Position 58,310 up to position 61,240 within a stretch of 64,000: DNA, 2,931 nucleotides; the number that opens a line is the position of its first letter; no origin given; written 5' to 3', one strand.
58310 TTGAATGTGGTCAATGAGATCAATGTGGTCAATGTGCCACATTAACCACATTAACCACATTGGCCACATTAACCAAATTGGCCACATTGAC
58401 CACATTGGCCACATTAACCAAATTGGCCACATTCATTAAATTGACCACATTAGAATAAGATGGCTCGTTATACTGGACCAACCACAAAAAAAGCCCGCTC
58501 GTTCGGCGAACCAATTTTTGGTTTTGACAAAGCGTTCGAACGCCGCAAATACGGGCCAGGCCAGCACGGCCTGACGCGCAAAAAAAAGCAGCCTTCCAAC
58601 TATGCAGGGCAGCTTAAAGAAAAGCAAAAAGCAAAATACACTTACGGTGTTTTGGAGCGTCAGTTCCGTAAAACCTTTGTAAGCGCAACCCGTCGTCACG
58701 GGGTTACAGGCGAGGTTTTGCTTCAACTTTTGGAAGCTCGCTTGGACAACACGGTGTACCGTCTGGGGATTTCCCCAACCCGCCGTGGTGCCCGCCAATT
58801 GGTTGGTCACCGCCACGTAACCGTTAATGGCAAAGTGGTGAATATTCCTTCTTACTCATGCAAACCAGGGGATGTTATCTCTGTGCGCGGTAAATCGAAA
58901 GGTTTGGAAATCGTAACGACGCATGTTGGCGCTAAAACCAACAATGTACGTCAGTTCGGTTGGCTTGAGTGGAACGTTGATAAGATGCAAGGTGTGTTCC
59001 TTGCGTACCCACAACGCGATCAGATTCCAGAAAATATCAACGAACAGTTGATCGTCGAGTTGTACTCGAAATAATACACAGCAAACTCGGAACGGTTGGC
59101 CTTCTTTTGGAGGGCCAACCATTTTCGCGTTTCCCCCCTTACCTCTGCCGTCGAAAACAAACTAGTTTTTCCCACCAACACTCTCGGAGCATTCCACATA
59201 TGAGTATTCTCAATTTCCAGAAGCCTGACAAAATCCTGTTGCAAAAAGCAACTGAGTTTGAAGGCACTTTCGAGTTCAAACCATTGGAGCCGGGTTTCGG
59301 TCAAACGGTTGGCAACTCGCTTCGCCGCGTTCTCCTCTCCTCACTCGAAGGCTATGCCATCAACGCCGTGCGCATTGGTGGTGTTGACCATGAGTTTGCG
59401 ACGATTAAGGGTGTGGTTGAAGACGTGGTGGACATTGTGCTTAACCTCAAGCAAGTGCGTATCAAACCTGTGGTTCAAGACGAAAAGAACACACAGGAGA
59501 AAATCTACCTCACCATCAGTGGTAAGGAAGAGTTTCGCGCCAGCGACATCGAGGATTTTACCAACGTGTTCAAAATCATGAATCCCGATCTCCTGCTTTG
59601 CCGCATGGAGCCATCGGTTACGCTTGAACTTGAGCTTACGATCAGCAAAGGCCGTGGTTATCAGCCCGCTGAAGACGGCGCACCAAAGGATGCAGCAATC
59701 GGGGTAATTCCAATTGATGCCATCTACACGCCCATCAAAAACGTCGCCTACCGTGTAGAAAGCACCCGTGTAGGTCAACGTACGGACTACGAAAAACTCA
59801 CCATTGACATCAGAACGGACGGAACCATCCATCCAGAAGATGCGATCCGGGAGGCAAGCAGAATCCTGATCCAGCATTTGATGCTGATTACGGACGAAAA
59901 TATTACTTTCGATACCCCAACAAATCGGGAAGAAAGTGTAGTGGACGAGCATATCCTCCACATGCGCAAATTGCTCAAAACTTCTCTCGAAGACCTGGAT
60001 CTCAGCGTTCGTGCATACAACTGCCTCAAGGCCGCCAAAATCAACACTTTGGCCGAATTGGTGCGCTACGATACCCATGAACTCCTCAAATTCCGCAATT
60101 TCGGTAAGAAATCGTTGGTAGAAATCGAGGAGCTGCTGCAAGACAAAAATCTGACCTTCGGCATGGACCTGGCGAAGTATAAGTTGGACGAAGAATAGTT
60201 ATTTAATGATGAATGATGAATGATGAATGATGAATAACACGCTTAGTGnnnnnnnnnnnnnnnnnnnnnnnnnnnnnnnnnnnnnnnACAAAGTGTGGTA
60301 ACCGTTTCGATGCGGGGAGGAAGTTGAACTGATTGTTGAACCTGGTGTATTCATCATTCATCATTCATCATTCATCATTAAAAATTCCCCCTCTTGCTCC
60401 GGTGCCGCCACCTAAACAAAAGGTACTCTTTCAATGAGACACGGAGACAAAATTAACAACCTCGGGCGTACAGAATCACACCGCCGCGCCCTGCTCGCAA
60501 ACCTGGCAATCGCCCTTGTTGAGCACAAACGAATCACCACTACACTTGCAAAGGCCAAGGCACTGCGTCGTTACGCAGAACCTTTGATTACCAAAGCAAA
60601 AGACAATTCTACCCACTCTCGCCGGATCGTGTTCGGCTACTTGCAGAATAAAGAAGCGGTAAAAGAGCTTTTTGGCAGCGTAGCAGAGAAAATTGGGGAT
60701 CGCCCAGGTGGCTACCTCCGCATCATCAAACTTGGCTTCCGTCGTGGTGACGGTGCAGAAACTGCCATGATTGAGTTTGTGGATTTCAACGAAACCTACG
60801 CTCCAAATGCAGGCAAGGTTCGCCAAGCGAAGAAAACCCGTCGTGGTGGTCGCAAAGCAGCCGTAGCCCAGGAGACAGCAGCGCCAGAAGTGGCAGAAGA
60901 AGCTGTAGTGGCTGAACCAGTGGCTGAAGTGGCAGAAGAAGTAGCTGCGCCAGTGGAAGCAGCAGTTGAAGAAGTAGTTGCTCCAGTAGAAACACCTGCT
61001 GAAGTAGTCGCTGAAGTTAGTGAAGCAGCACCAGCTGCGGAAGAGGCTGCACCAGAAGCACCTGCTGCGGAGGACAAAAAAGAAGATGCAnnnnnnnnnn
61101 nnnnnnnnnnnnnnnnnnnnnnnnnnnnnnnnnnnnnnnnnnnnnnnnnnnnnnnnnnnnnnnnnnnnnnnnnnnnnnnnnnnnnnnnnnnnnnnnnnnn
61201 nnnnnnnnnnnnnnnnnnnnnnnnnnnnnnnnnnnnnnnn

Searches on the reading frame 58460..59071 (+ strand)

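Call 106: search_protein_families(library=pfam, proteins=[window:58460-59071:+], max_evalue=0.0001)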
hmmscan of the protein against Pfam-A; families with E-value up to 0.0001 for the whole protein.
window:58460-59071:+ (204 aa): 2 families
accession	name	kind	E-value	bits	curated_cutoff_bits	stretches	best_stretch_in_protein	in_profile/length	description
PF00163.24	Ribosomal_S4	-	7.8e-25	87.9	23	1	3-92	1-95/95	Ribosomal protein S4/S9 N-terminal domain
PF01479.30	S4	-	7.1e-19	67.7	22.8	1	94-140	2-48/48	S4 domain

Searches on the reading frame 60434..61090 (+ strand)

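Call 106: search_protein_families(library=pfam, proteins=[window:60434-61090:+], max_evalue=0.0001)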
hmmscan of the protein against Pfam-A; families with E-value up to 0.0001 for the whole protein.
window:60434-61090:+ (219 aa): 1 family
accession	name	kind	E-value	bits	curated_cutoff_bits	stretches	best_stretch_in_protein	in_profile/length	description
PF01196.24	Ribosomal_L17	-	1.2e-35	122.7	27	1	20-116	1-97/97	Ribosomal protein L17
